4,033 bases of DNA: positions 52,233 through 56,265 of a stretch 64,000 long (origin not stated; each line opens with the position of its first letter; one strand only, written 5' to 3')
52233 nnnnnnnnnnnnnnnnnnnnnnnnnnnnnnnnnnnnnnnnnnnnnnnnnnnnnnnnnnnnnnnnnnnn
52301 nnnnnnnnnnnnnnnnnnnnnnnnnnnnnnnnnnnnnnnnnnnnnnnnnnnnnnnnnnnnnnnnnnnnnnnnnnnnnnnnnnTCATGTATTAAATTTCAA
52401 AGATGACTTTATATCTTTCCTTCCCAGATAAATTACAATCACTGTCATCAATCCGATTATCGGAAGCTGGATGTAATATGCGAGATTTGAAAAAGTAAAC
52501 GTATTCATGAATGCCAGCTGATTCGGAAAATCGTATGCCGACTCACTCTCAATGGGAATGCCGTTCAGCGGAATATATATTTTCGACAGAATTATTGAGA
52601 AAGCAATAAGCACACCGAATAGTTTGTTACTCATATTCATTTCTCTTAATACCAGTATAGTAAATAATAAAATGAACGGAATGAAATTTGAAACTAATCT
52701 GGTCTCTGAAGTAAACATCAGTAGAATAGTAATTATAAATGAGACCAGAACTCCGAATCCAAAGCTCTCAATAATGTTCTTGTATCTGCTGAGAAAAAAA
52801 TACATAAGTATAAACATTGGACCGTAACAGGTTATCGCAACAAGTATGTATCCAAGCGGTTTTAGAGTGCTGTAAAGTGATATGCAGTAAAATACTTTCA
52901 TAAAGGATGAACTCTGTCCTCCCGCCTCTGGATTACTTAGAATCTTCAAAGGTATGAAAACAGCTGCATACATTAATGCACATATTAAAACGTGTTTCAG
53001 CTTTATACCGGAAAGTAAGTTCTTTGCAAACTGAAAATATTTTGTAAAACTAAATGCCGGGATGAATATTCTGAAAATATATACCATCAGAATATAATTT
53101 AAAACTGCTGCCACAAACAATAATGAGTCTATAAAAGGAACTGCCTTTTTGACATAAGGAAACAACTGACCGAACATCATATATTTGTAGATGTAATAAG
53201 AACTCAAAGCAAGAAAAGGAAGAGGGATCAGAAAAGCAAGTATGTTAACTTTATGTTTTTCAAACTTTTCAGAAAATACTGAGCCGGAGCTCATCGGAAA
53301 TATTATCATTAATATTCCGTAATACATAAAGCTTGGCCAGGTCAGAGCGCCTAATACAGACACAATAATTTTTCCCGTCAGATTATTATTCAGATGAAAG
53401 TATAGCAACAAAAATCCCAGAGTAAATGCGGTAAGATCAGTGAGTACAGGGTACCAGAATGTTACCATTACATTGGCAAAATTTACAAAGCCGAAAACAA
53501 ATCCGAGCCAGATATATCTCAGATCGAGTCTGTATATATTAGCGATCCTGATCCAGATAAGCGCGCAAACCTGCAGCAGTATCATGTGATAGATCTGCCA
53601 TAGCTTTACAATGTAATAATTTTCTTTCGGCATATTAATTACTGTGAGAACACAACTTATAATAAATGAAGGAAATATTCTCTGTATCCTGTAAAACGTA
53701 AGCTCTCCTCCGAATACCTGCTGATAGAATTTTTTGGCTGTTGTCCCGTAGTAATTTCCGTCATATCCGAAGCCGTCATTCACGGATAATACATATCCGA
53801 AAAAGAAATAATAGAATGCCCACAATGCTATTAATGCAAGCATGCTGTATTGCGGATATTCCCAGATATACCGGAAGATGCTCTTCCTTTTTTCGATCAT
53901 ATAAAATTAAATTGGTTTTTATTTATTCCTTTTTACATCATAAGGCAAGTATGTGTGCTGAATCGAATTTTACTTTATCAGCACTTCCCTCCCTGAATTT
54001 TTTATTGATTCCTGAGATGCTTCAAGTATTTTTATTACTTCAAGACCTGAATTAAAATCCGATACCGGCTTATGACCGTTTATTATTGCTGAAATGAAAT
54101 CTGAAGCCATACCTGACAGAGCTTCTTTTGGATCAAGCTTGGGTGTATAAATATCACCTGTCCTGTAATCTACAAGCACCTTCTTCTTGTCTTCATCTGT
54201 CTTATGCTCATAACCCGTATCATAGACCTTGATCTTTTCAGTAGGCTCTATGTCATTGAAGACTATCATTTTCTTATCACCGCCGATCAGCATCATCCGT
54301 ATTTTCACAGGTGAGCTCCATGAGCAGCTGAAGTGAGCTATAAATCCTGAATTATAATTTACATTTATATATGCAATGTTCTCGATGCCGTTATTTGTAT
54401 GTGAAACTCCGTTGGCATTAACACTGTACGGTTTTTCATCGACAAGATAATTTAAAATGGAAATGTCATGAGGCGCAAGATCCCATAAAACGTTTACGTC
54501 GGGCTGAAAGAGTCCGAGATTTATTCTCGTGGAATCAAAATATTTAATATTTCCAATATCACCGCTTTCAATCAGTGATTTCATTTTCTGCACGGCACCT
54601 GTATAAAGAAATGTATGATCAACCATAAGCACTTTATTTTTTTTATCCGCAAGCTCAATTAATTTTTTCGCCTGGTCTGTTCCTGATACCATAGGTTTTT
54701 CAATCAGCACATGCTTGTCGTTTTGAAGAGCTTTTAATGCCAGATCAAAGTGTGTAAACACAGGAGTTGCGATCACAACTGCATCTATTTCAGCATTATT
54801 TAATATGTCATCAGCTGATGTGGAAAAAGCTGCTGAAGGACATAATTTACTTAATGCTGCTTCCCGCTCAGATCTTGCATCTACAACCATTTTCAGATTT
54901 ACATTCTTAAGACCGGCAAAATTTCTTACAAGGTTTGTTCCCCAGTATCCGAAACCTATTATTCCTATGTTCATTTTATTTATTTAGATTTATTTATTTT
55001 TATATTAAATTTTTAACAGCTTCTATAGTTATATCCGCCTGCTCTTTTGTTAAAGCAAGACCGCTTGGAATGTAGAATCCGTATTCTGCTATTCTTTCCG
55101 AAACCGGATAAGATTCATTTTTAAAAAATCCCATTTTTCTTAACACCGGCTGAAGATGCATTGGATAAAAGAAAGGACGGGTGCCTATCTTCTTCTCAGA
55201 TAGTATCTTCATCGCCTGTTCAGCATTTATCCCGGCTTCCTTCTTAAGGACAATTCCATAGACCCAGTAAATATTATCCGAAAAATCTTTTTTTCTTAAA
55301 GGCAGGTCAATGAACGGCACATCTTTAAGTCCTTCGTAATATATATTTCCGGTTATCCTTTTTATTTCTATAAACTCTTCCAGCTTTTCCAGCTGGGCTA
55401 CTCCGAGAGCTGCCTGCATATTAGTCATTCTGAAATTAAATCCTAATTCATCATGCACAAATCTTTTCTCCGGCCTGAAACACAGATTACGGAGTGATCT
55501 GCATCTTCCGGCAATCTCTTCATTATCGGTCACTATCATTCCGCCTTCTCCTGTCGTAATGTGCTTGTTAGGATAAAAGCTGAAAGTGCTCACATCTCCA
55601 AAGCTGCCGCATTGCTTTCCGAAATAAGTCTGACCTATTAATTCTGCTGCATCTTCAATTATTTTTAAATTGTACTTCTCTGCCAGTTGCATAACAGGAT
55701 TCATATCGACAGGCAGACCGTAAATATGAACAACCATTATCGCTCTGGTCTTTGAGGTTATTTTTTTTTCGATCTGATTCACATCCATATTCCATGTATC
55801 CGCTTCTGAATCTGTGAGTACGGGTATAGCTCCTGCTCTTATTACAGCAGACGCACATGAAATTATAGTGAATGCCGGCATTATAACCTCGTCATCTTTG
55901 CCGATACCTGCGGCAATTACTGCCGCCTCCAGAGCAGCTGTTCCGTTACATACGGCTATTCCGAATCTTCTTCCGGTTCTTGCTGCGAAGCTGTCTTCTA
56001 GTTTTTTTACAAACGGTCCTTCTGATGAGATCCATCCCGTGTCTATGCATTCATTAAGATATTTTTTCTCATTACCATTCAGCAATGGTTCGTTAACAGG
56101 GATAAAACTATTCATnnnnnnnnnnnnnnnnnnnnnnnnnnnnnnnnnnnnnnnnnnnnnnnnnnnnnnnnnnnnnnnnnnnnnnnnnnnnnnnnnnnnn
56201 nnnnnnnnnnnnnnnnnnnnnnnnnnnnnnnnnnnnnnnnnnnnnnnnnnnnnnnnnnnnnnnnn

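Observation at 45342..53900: Arn-like module with ArnA apparently split into separate SDR and formyltransferase genes, plus extra genes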

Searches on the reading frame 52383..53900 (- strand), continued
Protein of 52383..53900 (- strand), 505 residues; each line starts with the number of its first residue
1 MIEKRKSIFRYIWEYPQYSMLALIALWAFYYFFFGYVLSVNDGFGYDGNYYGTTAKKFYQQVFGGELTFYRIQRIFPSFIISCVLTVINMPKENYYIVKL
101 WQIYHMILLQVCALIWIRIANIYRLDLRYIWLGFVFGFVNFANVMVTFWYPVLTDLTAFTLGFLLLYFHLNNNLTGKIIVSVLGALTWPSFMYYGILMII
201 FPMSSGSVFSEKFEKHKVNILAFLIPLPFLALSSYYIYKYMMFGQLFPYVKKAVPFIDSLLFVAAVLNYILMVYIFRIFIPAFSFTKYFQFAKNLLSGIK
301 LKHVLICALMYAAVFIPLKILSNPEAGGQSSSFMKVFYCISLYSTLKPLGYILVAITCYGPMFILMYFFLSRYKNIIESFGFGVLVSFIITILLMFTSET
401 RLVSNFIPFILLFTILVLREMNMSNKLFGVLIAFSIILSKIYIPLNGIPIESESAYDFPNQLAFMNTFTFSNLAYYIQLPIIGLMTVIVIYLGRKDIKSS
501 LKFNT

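Call 90: find_encoding_contigs(protein=P0131, flank=10000, max_places=1)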
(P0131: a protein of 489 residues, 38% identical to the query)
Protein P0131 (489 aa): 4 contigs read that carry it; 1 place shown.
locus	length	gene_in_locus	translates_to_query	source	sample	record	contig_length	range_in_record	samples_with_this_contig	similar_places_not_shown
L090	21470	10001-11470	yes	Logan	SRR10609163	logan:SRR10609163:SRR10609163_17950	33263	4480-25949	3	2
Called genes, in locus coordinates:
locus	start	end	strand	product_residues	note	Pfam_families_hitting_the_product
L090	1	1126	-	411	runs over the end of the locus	-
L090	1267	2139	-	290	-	PF13593:SBF_like (weak)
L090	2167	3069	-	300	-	PF13557:Phenol_MetA_deg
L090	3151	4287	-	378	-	PF01041:DegT_DnrJ_EryC1, PF00155:Aminotran_1_2 (weak)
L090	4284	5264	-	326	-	PF01370:Epimerase, PF02719:Polysacc_synt_2, PF04321:RmlD_sub_bind (weak), PF05368:NmrA, PF01073:3Beta_HSD, PF07993:NAD_binding_4 (weak), PF13460:NAD_binding_10 (weak), PF16363:GDP_Man_Dehyd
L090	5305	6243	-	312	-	PF00535:Glycos_transf_2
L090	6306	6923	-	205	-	PF25084:LbH_EIF2B (faint), PF00132:Hexapep (weak), PF14602:Hexapep_2 (faint), PF00132:Hexapep, PF25087:GMPPB_C (weak), PF00132:Hexapep (weak)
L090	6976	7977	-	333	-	PF01408:GFO_IDH_MocA, PF02894:GFO_IDH_MocA_C, PF22725:GFO_IDH_MocA_C3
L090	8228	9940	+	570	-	-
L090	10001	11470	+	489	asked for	-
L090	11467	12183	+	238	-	PF00535:Glycos_transf_2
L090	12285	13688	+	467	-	-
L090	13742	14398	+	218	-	PF01728:FtsJ (faint), PF13489:Methyltransf_23, PF01209:Ubie_methyltran (weak), PF07021:MetW, PF13847:Methyltransf_31, PF08241:Methyltransf_11, PF08242:Methyltransf_12, PF13649:Methyltransf_25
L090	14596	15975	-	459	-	PF05401:NodS (weak), PF13489:Methyltransf_23, PF08241:Methyltransf_11, PF08242:Methyltransf_12, PF13649:Methyltransf_25, PF13847:Methyltransf_31, PF00535:Glycos_transf_2, PF10111:Glyco_tranf_2_2, +2 more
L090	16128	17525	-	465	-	PF02878:PGM_PMM_I, PF02879:PGM_PMM_II, PF02880:PGM_PMM_III, PF00408:PGM_PMM_IV (weak)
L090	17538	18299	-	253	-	PF00483:NTP_transferase, PF01128:IspD (weak), PF12804:NTP_transf_3, PF02348:CTP_transf_3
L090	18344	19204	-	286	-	PF02569:Pantoate_ligase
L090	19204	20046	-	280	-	PF01039:Carboxyl_trans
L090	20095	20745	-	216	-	PF00814:TsaD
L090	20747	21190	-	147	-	PF02367:TsaE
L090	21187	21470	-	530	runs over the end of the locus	PF00072:Response_reg, PF08665:PglZ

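Call 91: find_encoding_contigs(protein=P0125, flank=10000, max_places=1)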
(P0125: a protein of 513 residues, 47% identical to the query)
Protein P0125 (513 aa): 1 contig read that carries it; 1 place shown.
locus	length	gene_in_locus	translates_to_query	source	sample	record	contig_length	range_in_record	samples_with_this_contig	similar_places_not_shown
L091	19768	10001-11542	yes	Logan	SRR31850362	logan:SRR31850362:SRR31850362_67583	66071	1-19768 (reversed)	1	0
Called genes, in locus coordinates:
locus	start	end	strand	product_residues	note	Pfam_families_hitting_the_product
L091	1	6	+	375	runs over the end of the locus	PF02776:TPP_enzyme_N, PF02775:TPP_enzyme_C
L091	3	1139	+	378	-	PF00465:Fe-ADH, PF13685:Fe-ADH_2, PF25137:ADH_Fe_C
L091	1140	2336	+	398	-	PF04464:Glyphos_transf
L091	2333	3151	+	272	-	PF02522:Antibiotic_NAT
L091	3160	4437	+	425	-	PF16254:DUF4910, PF09940:DUF2172, PF16221:HTH_47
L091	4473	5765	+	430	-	PF00005:ABC_tran, PF14524:Wzt_C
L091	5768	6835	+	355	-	PF04230:PS_pyruv_trans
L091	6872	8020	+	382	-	PF01075:Glyco_transf_9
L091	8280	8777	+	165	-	-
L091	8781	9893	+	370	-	PF01041:DegT_DnrJ_EryC1, PF01212:Beta_elim_lyase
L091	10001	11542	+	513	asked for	-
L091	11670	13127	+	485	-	-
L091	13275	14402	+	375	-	PF01041:DegT_DnrJ_EryC1, PF00155:Aminotran_1_2, PF00266:Aminotran_5 (faint), PF01053:Cys_Met_Meta_PP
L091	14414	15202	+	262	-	-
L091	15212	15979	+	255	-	PF01209:Ubie_methyltran (weak), PF03848:TehB (weak), PF13489:Methyltransf_23, PF02353:CMAS, PF13847:Methyltransf_31, PF08241:Methyltransf_11, PF08242:Methyltransf_12, PF13649:Methyltransf_25, +3 more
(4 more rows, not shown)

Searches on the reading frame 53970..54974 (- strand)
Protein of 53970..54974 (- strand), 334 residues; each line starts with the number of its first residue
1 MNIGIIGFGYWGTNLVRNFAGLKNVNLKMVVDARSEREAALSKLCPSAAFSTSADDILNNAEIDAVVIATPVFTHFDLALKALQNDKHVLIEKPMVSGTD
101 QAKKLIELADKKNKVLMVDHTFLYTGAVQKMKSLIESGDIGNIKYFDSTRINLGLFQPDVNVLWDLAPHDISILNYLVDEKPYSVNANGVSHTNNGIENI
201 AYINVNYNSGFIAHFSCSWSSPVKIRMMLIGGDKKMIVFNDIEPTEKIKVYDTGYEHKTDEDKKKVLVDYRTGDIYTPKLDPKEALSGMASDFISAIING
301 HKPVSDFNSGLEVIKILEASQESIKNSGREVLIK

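Call 6: search_protein_families(library=pfam, proteins=[window:53970-54974:-], max_evalue=0.001)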
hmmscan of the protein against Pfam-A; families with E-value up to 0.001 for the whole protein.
window:53970-54974:- (334 aa): 4 families
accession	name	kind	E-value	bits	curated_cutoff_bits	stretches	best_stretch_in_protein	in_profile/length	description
PF01408.29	GFO_IDH_MocA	-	7.4e-27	94.9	24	1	1-120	1-120/120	Oxidoreductase family, NAD-binding Rossmann fold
PF22725.1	GFO_IDH_MocA_C3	-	2.3e-14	53.9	27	1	128-235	1-121/124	GFO/IDH/MocA C-terminal domain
PF02894.22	GFO_IDH_MocA_C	-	5.4e-11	43.1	22.9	1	132-327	1-213/218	Oxidoreductase family, C-terminal alpha/beta domain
PF03447.22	NAD_binding_3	-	1e-05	26.6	24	1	7-116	1-113/116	Homoserine dehydrogenase, NAD binding domain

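Call 48: search_solved_structures(query=window:53970-54974:-, max_evalue=1e-8)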
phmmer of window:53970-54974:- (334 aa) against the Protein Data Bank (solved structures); distinct sequences matched with E-value up to 1e-8: 48.
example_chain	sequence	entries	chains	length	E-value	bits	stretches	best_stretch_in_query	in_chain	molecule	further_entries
3c1a_A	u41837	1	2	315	2.2e-21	79.6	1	3-248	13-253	Putative oxidoreductase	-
7bvj_A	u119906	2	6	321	9.5e-21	77.5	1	1-220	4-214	Oxidoreductase, NAD-binding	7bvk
3e82_A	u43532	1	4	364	1.2e-18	70.6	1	1-165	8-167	Putative oxidoreductase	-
1evj_A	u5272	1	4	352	1.9e-15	60.1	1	4-240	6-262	GLUCOSE-FRUCTOSE OXIDOREDUCTASE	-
3hnp_A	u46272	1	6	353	6.3e-15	58.3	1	2-148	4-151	Oxidoreductase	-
1zh8_A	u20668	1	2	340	8e-15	58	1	3-159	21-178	oxidoreductase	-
6o15_A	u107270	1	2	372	1.5e-14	57.1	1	2-150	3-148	Uncharacterized oxidoreductase YjhC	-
1ofg_A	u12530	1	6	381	1.7e-14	56.9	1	4-240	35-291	GLUCOSE-FRUCTOSE OXIDOREDUCTASE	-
1ryd_A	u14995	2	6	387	1.9e-14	56.8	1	4-240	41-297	glucose-fructose oxidoreductase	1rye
1h6a_A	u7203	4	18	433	3e-14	56.1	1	4-239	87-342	PRECURSOR FORM OF GLUCOSE-FRUCTOSE OXIDOREDUCTASE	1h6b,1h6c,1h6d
3kux_A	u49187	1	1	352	4.2e-14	55.6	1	3-164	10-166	Putative oxidoreductase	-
3ec7_A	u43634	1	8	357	8.6e-14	54.6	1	3-182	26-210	Putative Dehydrogenase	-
3i23_A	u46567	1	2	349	1.5e-13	53.8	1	3-147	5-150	Oxidoreductase, Gfo/Idh/MocA family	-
3fd8_A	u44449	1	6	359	1.6e-13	53.7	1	3-147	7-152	Oxidoreductase, Gfo/Idh/MocA family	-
3gdo_A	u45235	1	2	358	2.3e-13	53.2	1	2-165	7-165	Uncharacterized oxidoreductase yvaA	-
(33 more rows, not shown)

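Call 64: search_protein_families(library=ncbifam, proteins=[window:53970-54974:-], max_evalue=1e-10)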
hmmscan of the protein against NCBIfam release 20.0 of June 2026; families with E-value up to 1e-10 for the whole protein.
window:53970-54974:- (334 aa): 9 families
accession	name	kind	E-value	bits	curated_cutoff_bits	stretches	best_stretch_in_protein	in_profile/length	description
NF040723.1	UDP-GlcNAcDh_Arch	equivalog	1.6e-44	152.7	450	1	1-264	1-260/302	UDP-N-acetylglucosamine 3-dehydrogenase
TIGR04380.1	myo_inos_iolG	equivalog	1.8e-31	109.3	355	1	1-326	2-325/330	inositol 2-dehydrogenase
NF008607.0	PRK11579.1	subfamily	2.4e-22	79.4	330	1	2-164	6-163/346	oxidoreductase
NF052479.1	LevoglcsnDh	equivalog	8.4e-22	77.4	650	1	26-164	37-175/386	levoglucosan dehydrogenase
NF041392.1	XylDh_Gfo6_Halo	equivalog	8.4e-19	67.6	350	1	3-149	19-169/350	D-xylose 1-dehydrogenase Gfo6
NF058563.1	BT_2159_fam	equivalog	5.8e-15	55.1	650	1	2-152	2-152/350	disaccharide 3-dehydrogenase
NF007574.0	PRK10206.1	equivalog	1.1e-14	54.3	352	1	46-148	49-151/345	oxidoreductase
NF052679.1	InsChiInosDhIolG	equivalog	4.8e-13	48.8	540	1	1-193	3-200/343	bifunctional inositol 2-dehydrogenase/D-chiro-inositol 1-dehydrogenase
NF058561.1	BT_2158_fam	equivalog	3.9e-11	42.2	750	1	2-147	37-181/487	glycoside 3-dehydrogenase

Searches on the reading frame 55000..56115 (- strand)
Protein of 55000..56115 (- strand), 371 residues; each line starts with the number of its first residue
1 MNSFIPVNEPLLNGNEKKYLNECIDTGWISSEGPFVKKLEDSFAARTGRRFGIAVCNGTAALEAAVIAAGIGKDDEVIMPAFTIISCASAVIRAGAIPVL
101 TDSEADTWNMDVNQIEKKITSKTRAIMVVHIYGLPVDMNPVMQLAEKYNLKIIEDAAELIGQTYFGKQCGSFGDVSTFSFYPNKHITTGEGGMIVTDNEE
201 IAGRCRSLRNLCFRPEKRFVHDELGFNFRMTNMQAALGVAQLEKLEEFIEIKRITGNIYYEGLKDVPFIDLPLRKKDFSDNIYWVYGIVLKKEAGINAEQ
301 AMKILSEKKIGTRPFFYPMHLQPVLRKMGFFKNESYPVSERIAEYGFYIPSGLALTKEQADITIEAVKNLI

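Call 6: search_protein_families(library=pfam, proteins=[window:55000-56115:-], max_evalue=0.001)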
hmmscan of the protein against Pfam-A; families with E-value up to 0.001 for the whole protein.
window:55000-56115:- (371 aa): 3 families
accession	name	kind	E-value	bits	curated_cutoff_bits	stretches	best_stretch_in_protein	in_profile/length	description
PF01041.23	DegT_DnrJ_EryC1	-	6.8e-111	371.4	19.8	1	14-367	5-359/360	DegT/DnrJ/EryC1/StrS aminotransferase family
PF01212.27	Beta_elim_lyase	-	3.3e-05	23.8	27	1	34-269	32-271/288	Beta-eliminating lyase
PF00155.27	Aminotran_1_2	-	0.00031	20.5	19.7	1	49-129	65-151/361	Aminotransferase class I and II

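Call 49: search_solved_structures(query=window:55000-56115:-, max_evalue=1e-30)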
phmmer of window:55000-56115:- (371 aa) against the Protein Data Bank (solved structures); distinct sequences matched with E-value up to 1e-30: 52.
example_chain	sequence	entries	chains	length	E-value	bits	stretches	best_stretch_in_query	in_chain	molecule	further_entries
3bn1_A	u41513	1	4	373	6.8e-85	288.6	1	5-367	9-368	Perosamine synthetase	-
3dr7_A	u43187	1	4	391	7.9e-85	288.3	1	5-367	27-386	Putative perosamine synthetase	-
3dr4_A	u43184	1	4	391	5.4e-84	285.6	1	5-367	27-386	Putative perosamine synthetase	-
7b0m_AAA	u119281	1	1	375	5.6e-75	255.9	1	8-369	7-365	Sugar aminotransferase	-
7b0d_A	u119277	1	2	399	2.7e-63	217.5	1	21-351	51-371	Glutamine--scyllo-inositol transaminase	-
3frk_A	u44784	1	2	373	5.3e-56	193.5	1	22-367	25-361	QdtB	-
7n63_A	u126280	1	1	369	3.9e-52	180.8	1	20-361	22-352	Putative aminotransferase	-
1mdo_A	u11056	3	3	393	6.2e-52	180.1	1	1-333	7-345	ArnB aminotransferase | UDP-4-amino-4-deoxy-L-arabinose--oxoglutarate aminotransferase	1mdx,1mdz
4oca_A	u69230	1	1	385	3.9e-51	177.5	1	1-333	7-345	UDP-4-amino-4-deoxy-L-arabinose--oxoglutarate aminotransferase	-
3bb8_A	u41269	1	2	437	7.7e-51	176.5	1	4-210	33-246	CDP-4-keto-6-deoxy-D-glucose-3-dehydrase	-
3bcx_A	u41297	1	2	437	5.2e-50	173.8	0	4-210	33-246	CDP-6-deoxy-L-threo-D-glycero-4-hexulose-3-dehydrase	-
4lc3_A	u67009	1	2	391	1.3e-48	169.2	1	4-367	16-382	Putative UDP-4-amino-4-deoxy-l-arabinose--oxoglutarate aminotransferase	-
2po3_A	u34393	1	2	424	8.4e-48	166.5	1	19-357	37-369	4-dehydrase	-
8sng_A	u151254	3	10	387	8.8e-48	166.5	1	1-328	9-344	UDP-4-amino-4-deoxy-L-arabinose--oxoglutarate aminotransferase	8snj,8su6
2oga_A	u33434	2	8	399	9.1e-46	159.8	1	32-368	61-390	Transaminase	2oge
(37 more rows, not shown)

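Call 64: search_protein_families(library=ncbifam, proteins=[window:55000-56115:-], max_evalue=1e-10)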
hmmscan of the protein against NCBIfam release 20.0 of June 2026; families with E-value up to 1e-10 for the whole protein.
window:55000-56115:- (371 aa): 7 families
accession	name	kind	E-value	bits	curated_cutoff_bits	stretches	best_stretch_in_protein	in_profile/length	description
TIGR04181.1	NHT_00031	hypoth_equivalog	8.1e-100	334.2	420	1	5-352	1-359/359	LegC family aminotransferase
TIGR03588.1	PseC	equivalog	7.9e-75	252.1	423.5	1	18-370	15-379/380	UDP-4-amino-4,6-dideoxy-N-acetyl-beta-L-altrosamine transaminase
NF008687.0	PRK11706.1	equivalog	9.5e-68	228.6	375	1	5-370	2-373/375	dTDP-4-amino-4,6-dideoxygalactose transaminase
NF011936.0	PRK15407.1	equivalog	1.1e-63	215.4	423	2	5-210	37-249/440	lipopolysaccharide biosynthesis protein RfbH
NF008658.2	PRK11658.1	equivalog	1.4e-62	211.6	631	1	1-370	1-376/379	UDP-4-amino-4-deoxy-L-arabinose aminotransferase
TIGR04427.1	PLP_DesI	equivalog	2.9e-61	207.7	650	1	20-359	38-371/390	dTDP-4-dehydro-6-deoxyglucose aminotransferase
TIGR02379.1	ECA_wecE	subfamily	2.6e-59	200.9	434.85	1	4-367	1-371/376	dTDP-4-amino-4,6-dideoxy-D-glucose transaminase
